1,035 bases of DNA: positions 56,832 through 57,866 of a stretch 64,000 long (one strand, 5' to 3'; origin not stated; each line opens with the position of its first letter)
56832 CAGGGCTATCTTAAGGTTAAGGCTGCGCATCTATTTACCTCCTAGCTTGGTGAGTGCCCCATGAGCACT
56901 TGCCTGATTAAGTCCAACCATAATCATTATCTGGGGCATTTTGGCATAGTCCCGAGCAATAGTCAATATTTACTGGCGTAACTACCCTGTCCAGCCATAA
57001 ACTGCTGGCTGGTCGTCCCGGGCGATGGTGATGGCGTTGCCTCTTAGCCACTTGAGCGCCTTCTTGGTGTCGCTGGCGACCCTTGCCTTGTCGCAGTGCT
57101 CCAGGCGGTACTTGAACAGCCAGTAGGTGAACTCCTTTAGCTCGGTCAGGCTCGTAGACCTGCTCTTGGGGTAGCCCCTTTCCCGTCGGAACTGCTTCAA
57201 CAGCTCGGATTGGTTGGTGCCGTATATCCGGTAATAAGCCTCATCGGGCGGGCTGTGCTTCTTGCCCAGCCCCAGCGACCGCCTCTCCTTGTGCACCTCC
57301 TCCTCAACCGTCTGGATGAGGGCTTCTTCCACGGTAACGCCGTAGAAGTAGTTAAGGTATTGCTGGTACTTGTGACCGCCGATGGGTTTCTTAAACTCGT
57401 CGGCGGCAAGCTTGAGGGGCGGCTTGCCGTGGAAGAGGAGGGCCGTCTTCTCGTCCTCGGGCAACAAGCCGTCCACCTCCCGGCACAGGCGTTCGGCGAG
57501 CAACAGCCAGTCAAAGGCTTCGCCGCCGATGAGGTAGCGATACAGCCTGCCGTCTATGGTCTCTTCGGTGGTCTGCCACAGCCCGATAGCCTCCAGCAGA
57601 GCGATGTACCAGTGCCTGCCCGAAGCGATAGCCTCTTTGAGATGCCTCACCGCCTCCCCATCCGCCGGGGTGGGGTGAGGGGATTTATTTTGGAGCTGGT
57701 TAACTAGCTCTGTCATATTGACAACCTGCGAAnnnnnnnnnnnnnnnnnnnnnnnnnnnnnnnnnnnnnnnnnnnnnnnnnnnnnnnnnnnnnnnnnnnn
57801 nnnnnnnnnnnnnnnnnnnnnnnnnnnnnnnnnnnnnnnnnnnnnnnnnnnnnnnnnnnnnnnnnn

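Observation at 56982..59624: Stand-alone OLD-family ATPase/TOPRIM nuclease inserted as a single low-GC gene into the prs-DUF2007-secA gene string, followed by an unknown 244-aa protein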

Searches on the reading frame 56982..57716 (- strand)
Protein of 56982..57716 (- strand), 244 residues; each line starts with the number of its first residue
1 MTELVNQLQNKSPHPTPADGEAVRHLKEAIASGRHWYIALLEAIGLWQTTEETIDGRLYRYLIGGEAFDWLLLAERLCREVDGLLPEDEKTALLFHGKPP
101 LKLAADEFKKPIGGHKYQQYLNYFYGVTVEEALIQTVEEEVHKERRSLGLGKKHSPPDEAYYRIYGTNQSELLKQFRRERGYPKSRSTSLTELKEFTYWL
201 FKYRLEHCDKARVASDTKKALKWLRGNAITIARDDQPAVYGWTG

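Call 3: search_protein_families(library=pfam, proteins=[window:56982-57716:-], max_evalue=0.1)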
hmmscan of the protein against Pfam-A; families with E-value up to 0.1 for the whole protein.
window:56982-57716:- (244 aa): 0 families

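Call 4: search_protein_families(library=padloc, proteins=[window:56982-57716:-], max_evalue=0.1)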
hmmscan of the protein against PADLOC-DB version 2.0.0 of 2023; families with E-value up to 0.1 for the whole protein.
window:56982-57716:- (244 aa): 0 families

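Call 5: search_protein_families(library=ncbifam, proteins=[window:56982-57716:-], max_evalue=0.1)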
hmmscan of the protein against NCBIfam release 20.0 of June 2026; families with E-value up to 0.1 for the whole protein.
window:56982-57716:- (244 aa): 0 families

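Call 9: find_homologous_proteins(query=window:56982-57716:-)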
Query window:56982-57716:- (244 aa): 7310 proteins with E <= 0.001 among 8000 candidates; the best 120 are listed.
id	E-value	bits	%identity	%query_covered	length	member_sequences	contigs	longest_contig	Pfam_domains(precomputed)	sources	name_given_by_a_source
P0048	6.5e-164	562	100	100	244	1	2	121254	-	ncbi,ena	-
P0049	7.5e-132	457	83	98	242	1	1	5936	-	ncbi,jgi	-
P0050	4.2e-129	448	81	98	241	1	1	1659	-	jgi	jgi:hypothetical protein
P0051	7.2e-129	447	83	98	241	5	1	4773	-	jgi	-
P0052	6.9e-128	444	80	98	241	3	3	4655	-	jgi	jgi:hypothetical protein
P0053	2.7e-124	432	82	93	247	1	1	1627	-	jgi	-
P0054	5.1e-124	431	82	93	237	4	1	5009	-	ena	-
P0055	3.3e-123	428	88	89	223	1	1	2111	-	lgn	-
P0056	1.7e-120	419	80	95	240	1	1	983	-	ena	-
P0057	6.7e-119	414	78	95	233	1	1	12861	-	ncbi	-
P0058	7.0e-118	411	77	95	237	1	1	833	-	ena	-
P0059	1.6e-117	410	76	96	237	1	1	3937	-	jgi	jgi:hypothetical protein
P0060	3.3e-117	409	77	95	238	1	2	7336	-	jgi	jgi:hypothetical protein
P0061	4.2e-116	405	77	95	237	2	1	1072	-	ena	-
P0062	1.0e-113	397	75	94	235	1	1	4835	-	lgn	-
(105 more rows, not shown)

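Call 10: find_related_loci(query=window:56982-57716:-, collection=genome_contigs, flank=10000)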
Query window:56982-57716:- (244 aa) in genome_contigs; peptide patterns used: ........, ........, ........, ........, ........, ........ (x = any residue, [..] = any of these).
415 stretches matched a pattern; 285 encode a relative of the query (tblastn E <= 1e-3); the best 80 are kept; 80 distinct loci.
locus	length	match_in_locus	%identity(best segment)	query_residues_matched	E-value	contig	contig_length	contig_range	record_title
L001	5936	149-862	83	7-244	4e-135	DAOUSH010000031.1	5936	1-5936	MAG TPA_asm: Dehalococcoidia bacterium isolate CSMAG_541 CSMAG_541_k127_226778_length_5936_cov_7.0000, whole genome shot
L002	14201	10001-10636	73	16-227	1e-103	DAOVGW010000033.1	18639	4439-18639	MAG TPA_asm: Dehalococcoidales bacterium isolate CSMAG_1145 CSMAG_1145_k141_2601701_length_18639_cov_6.2904, whole genom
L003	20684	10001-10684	69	1-229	2e-101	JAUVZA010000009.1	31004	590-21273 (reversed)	MAG: Dehalococcoidia bacterium isolate CSMAG_1256 CSMAG_1256_k141_6767_length_31004_cov_22.0497, whole genome shotgun se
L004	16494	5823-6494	69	5-228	3e-99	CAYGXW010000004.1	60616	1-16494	MAG TPA_asm: uncultured Dehalococcoidales bacterium isolate ERP119294_co3_370 genome assembly, contig: NODE_127_length_6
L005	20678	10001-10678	65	1-227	5e-99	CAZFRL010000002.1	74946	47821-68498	MAG TPA_asm: uncultured Dehalococcoidales bacterium isolate binchicken_co100_466 genome assembly, contig: NODE_428_lengt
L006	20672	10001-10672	68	5-228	4e-98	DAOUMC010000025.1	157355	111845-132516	MAG TPA_asm: Dehalococcoidales bacterium isolate W31_74 k127_911566, whole genome shotgun sequence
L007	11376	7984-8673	63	4-233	1e-97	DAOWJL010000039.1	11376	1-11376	MAG TPA_asm: Dehalococcoidia bacterium isolate CSMAG_2068 CSMAG_2068_k141_4130871_length_11376_cov_11.0000, whole genome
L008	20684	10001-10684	66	1-229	9e-97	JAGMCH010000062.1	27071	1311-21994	MAG: Dehalococcoidales bacterium isolate RS_16_7 ZL425.bin.7.fa_62, whole genome shotgun sequence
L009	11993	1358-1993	69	18-229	5e-96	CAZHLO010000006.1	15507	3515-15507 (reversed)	MAG TPA_asm: uncultured Dehalococcoidales bacterium isolate binchicken_co10_152 genome assembly, contig: NODE_2260_lengt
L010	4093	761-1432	66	1-225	5e-96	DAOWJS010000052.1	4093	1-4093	MAG TPA_asm: Dehalococcoidales bacterium isolate CSMAG_2075 CSMAG_2075_k141_1878352_length_4093_cov_197.6455, whole geno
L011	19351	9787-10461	66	16-240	2e-95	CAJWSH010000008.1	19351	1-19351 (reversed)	MAG TPA_asm: uncultured Dehalococcoidales bacterium isolate ERR599062_bin.89_MetaBAT_v2.12.1_MAG genome assembly, contig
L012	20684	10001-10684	65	4-229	6e-95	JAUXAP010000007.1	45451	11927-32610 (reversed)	MAG: Dehalococcoidia bacterium isolate CSMAG_2765 CSMAG_2765_k141_46019_length_45451_cov_15.5718, whole genome shotgun s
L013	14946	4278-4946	67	6-228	6e-95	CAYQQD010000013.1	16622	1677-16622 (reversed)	MAG TPA_asm: uncultured Dehalococcoidales bacterium isolate binchicken_co10_181 genome assembly, contig: NODE_1968_lengt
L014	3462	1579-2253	65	3-225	7e-96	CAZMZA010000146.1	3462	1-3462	MAG TPA_asm: uncultured Dehalococcoidales bacterium isolate SRP323688_co1_27 genome assembly, contig: NODE_35589_length_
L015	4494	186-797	71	21-224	1e-94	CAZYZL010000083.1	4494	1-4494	MAG TPA_asm: uncultured Dehalococcoidales bacterium isolate SRP098346_co1_430 genome assembly, contig: NODE_29892_length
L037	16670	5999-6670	64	1-225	6e-92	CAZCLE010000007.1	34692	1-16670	MAG TPA_asm: uncultured Dehalococcoidales bacterium isolate binchicken_co332_61 genome assembly, contig: NODE_106_length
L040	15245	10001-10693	64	3-227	9e-92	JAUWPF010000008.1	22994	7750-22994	MAG: Chloroflexota bacterium isolate CSMAG_2469 CSMAG_2469_k141_487430_length_22994_cov_15.8247, whole genome shotgun se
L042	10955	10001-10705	62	6-238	4e-91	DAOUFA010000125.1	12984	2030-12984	MAG TPA_asm: Dehalococcoidales bacterium isolate N9_413 k139_682898, whole genome shotgun sequence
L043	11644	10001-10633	67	16-225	2e-91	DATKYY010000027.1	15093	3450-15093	MAG TPA_asm: Dehalococcoidales bacterium isolate SMAG_U14231 k141_2048926, whole genome shotgun sequence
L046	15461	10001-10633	66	18-228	5e-91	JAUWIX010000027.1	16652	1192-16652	MAG: Dehalococcoidia bacterium isolate CSMAG_2305 CSMAG_2305_k127_3596020_length_16652_cov_49.9737, whole genome shotgun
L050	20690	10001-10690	62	3-238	2e-90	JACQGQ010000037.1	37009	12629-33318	MAG: Chloroflexi bacterium isolate NC_groundwater_1077_Ag_S2p5_52_104 S_2p5_S6_coassembly_k141_2350611, whole genome sho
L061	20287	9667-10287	65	19-225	3e-89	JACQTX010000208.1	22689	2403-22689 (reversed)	MAG: Chloroflexi bacterium isolate NC_groundwater_1422_Ag_S-0.65um_57_27 S_p65_S5_coassembly_k141_4270548, whole genome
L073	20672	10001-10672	61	1-225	2e-87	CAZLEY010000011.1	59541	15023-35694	MAG TPA_asm: uncultured Dehalococcoidaceae bacterium isolate binchicken_co228_510 genome assembly, contig: NODE_505_leng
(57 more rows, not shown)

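Call 20: search_protein_families(library=pfam, proteins=[L043:8244-9986:+, L008:9705-9992:+, L003:7149-8060:+, L046:7422-8237:+, L073:9398-9682:+, L042:7300-8175:+, L003:8053-8274:+, L040:9218-9670:+, L046:6718-7419:+, L006:8778-9749:+], max_evalue=0.01)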
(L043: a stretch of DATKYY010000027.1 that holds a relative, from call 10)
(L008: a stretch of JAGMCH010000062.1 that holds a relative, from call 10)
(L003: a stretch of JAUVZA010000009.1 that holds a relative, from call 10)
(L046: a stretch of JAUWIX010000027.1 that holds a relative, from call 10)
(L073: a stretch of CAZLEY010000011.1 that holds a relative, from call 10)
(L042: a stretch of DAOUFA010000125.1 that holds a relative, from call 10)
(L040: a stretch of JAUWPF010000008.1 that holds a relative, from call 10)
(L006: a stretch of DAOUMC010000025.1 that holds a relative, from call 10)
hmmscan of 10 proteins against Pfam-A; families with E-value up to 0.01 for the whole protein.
L043:8244-9986:+ (580 aa): 13 families
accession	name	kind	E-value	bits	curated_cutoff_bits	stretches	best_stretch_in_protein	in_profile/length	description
PF14716.13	HHH_8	-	3.5e-23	82.2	30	1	1-76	1-73/73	Helix-hairpin-helix domain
PF14791.11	DNA_pol_B_thumb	-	7.1e-22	77.5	25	1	254-315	2-63/63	DNA polymerase beta thumb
PF14520.12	HHH_5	-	3e-16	60.1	27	2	91-146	2-55/57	Helix-hairpin-helix domain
PF02811.25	PHP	-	1e-11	45.8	26.4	1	340-449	1-102/164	PHP domain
PF00633.29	HHH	-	8.6e-08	32.1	24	1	82-104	2-24/30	Helix-hairpin-helix motif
PF11731.14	Cdd1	-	5.8e-05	23.7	25.5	0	90-121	5-35/86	Pathogenicity locus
PF01367.25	5_3_exonuc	-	0.00019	22.3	40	0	95-112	22-39/97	5'-3' exonuclease, C-terminal SAM fold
PF12826.13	HHH_2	-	0.00022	21.8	27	0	48-69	32-53/64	Helix-hairpin-helix motif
PF12836.13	HHH_3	-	0.00028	21.4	27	0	48-71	11-34/65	Helix-hairpin-helix motif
PF01876.22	RNase_P_p30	-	0.00074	19.4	35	1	346-502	6-145/214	RNase P subunit p30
PF11798.14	IMS_HHH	-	0.0011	19.5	24.4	0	95-112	15-31/32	IMS family HHH motif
PF10391.15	DNA_pol_lambd_f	-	0.0016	18.7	29.8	0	92-121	2-30/51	Fingers domain of DNA polymerase lambda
PF02578.20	Cu-oxidase_4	-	0.0031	17.4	22.9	0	434-533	108-213/238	Multi-copper polyphenol oxidoreductase laccase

L008:9705-9992:+ (95 aa): 1 family
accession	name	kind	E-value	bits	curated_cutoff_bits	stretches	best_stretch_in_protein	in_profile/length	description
PF14716.13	HHH_8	-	1e-17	64.7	30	1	1-76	1-73/73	Helix-hairpin-helix domain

L003:7149-8060:+ (303 aa): 5 families
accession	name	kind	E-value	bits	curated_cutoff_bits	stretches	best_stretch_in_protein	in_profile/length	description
PF01555.25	N6_N4_Mtase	-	9.4e-44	150.4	26.7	1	24-238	1-220/221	DNA methylase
PF08241.18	Methyltransf_11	-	0.00022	22.3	21.2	0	207-245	4-42/95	Methyltransferase domain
PF13649.12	Methyltransf_25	-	0.0006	20.9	27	1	203-244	1-44/97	Methyltransferase domain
PF01170.24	UPF0020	-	0.0045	17.1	22.3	0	179-290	7-116/197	RMKL-like, methyltransferase domain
PF13847.12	Methyltransf_31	-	0.0073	16.4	27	0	199-242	3-49/145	Methyltransferase domain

L046:7422-8237:+ (271 aa): 5 families
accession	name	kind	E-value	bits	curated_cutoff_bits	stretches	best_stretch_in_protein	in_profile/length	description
PF01555.25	N6_N4_Mtase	-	1.7e-24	87.4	26.7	2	34-116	137-220/221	DNA methylase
PF08241.18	Methyltransf_11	-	9.1e-07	29.9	21.2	1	86-134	5-66/95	Methyltransferase domain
PF05148.21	Methyltransf_8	-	2.9e-06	27.8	27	1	75-133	69-127/219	Hypothetical methyltransferase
PF13649.12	Methyltransf_25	-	8.6e-05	23.6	27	1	81-179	1-96/97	Methyltransferase domain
PF01170.24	UPF0020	-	0.0011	19.1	22.3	0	76-90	27-41/197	RMKL-like, methyltransferase domain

L073:9398-9682:+ (94 aa): 0 families

L042:7300-8175:+ (291 aa): 1 family
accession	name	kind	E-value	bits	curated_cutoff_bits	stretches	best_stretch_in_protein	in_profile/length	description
PF01878.24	EVE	-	0.00065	20.2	23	1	2-73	1-85/145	EVE domain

L003:8053-8274:+ (73 aa): 0 families

L040:9218-9670:+ (150 aa): 3 families
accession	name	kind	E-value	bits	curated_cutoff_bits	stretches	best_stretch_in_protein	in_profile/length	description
PF01850.27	PIN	-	1.9e-07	32.1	23.6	1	5-126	1-114/120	PIN domain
PF10130.15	PIN_2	-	7.1e-05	23.5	22.4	1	35-127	25-116/133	PIN domain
PF13470.12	PIN_3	-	0.00092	20.4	27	1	4-68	1-66/115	PIN domain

L046:6718-7419:+ (233 aa): 1 family
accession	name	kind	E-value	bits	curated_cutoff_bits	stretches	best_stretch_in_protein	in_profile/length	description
PF18643.7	RE_BsaWI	-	1.6e-33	115.3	26.2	1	97-201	2-105/105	BsaWI restriction endonuclease type 2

L006:8778-9749:+ (323 aa): 0 families

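Call 21: search_protein_families(library=pfam, proteins=[L004:5006-5812:+, L012:6094-8031:+, L061:5244-6260:+, L037:4257-5156:+, L040:8904-9221:+, L013:2255-2497:+, L013:2017-2283:+, L004:4125-5009:+, L061:6273-7310:+, L050:7382-8389:+], max_evalue=0.01)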
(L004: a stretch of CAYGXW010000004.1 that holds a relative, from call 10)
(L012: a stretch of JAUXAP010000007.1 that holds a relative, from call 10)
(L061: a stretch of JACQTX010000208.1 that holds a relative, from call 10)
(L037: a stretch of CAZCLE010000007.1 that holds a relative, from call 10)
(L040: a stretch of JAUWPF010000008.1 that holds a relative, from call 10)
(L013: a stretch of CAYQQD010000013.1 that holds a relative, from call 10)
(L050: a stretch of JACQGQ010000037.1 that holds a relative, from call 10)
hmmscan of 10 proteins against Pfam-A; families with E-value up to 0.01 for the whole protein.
L004:5006-5812:+ (268 aa): 1 family
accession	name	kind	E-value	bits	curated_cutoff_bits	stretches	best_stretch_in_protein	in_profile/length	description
PF15515.12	MvaI_BcnI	-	1.6e-61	208.7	25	1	11-261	2-227/227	MvaI/BcnI restriction endonuclease family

L012:6094-8031:+ (645 aa): 1 family
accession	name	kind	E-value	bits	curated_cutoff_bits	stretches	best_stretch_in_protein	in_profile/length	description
PF13589.12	HATPase_c_3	-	1.4e-05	25.5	25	1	66-152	21-107/137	Histidine kinase-, DNA gyrase B-, and HSP90-like ATPase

L061:5244-6260:+ (338 aa): 3 families
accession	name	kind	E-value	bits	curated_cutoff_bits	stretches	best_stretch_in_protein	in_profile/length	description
PF24447.1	RE_BanI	-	3.7e-09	36.4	28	1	240-335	244-336/338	Type II restriction enzyme BanI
PF04556.18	DpnII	-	4.4e-05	23.4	23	1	221-322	174-269/278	DpnII restriction endonuclease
PF06350.17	HSL_N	-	0.0094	15.5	25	0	29-71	85-127/306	Hormone-sensitive lipase (HSL) N-terminus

L037:4257-5156:+ (299 aa): 1 family
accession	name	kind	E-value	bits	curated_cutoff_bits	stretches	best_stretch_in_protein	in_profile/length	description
PF09554.16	RE_HaeII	-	4.9e-06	26.5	25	1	173-225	200-251/338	HaeII restriction endonuclease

L040:8904-9221:+ (105 aa): 1 family
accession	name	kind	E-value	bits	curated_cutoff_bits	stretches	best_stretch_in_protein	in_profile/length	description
PF12728.13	HTH_17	-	5e-09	36.7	27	1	10-56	2-48/51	Helix-turn-helix domain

L013:2255-2497:+ (80 aa): 1 family
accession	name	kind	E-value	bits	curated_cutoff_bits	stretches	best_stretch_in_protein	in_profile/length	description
PF10049.14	DUF2283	-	2.6e-18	66.3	23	1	12-60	1-49/49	Protein of unknown function (DUF2283)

L013:2017-2283:+ (88 aa): 1 family
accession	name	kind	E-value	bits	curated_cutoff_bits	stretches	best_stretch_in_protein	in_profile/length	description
PF14076.12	DUF4258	-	9.1e-09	35.9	25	1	5-76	1-71/71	Domain of unknown function (DUF4258)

L004:4125-5009:+ (294 aa): 6 families
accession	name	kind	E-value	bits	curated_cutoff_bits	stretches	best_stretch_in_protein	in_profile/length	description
PF01555.25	N6_N4_Mtase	-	1.2e-30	107.6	26.7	2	34-114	135-218/221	DNA methylase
PF03602.21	Cons_hypoth95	-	5e-05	23.5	24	1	77-161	41-126/182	Conserved hypothetical protein 95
PF01170.24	UPF0020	-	9.2e-05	22.7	22.3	1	58-169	8-142/197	RMKL-like, methyltransferase domain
PF02384.22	N6_Mtase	-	0.00068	19.5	20.4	1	63-176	31-153/311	N-6 DNA Methylase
PF13649.12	Methyltransf_25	-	0.002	19.2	27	1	81-155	1-71/97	Methyltransferase domain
PF02086.21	MethyltransfD12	-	0.005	17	22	1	66-144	8-89/253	D12 class N6 adenine-specific DNA methyltransferase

L061:6273-7310:+ (345 aa): 7 families
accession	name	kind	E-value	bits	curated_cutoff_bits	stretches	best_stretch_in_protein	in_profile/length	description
PF01555.25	N6_N4_Mtase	-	1.1e-51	176.4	26.7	1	29-246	1-221/221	DNA methylase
PF02086.21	MethyltransfD12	-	3.5e-05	24.1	22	1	206-258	20-72/253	D12 class N6 adenine-specific DNA methyltransferase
PF01170.24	UPF0020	-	0.00044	20.5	22.3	1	205-257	27-105/197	RMKL-like, methyltransferase domain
PF13847.12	Methyltransf_31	-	0.00054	20.1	27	0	210-253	7-53/145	Methyltransferase domain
PF13649.12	Methyltransf_25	-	0.00087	20.4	27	1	210-252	1-45/97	Methyltransferase domain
PF08241.18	Methyltransf_11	-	0.0022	19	21.2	0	215-253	5-43/95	Methyltransferase domain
PF06325.19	PrmA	-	0.0023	17.9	22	1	190-255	149-211/296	Ribosomal protein L11 methyltransferase (PrmA)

L050:7382-8389:+ (335 aa): 2 families
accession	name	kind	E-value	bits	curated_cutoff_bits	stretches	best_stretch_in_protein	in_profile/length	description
PF01878.24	EVE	-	1.8e-05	25.2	23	1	48-146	39-143/145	EVE domain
PF10539.14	Dev_Cell_Death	-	0.00013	22.2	27.8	1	10-108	3-92/126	Development and cell death domain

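Call 22: find_encoding_contigs(protein=P0048, flank=6000, max_places=4)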
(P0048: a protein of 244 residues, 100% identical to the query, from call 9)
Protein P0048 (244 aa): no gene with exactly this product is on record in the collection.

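Call 28: search_solved_structures(query=window:56982-57716:-, max_evalue=10)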
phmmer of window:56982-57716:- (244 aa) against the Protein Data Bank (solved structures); distinct sequences matched with E-value up to 10: 1.
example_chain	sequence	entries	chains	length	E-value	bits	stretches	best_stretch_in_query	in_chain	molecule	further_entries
9f9v_A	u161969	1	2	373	0.21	14.4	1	165-225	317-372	Putative secreted protein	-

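Call 48: predict_structure(alignment_id=A2)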
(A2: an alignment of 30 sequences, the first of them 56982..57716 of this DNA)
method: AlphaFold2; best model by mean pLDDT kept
length: 244 residues; sequences in the alignment: 30
mean_pLDDT: 57.4   pTM: 0.48
mean pLDDT of the five models: 57.4, 55.8, 53.7, 47.1, 45.1
residues with pLDDT >= 90: 5; 70-90: 66; 50-70: 83; < 50: 90
segments of 3 or more residues with pLDDT < 50: 1-14, 36-38, 45-73, 88-105, 107-109, 111-113, 228-244
pLDDT, mean of each block of 10 residues (from residue 1): 31 50 63 54 45 37 36 51 49 38 45 53 61 80 80 64 88 88 72 75 76 67 56 32 28
secondary structure, 60 per line:
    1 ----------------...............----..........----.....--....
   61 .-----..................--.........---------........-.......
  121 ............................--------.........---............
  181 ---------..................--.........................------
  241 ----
elements in order: H17-31 H36-45 E50-54 E57-61 H67-84 H87-95 H105-112 H114-148 H157-165 H169-180 H190-207 H210-234

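Call 75: list_cluster_members(proteins=[P0048, P0001])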
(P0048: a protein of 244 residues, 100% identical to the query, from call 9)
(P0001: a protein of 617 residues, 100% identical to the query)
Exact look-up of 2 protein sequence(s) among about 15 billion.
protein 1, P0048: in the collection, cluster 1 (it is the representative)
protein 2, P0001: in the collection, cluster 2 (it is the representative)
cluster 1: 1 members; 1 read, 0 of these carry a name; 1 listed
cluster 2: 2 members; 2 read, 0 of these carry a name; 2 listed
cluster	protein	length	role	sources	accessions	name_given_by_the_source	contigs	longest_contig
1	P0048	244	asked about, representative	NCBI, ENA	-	-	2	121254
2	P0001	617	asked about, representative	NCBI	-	-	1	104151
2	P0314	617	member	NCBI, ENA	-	-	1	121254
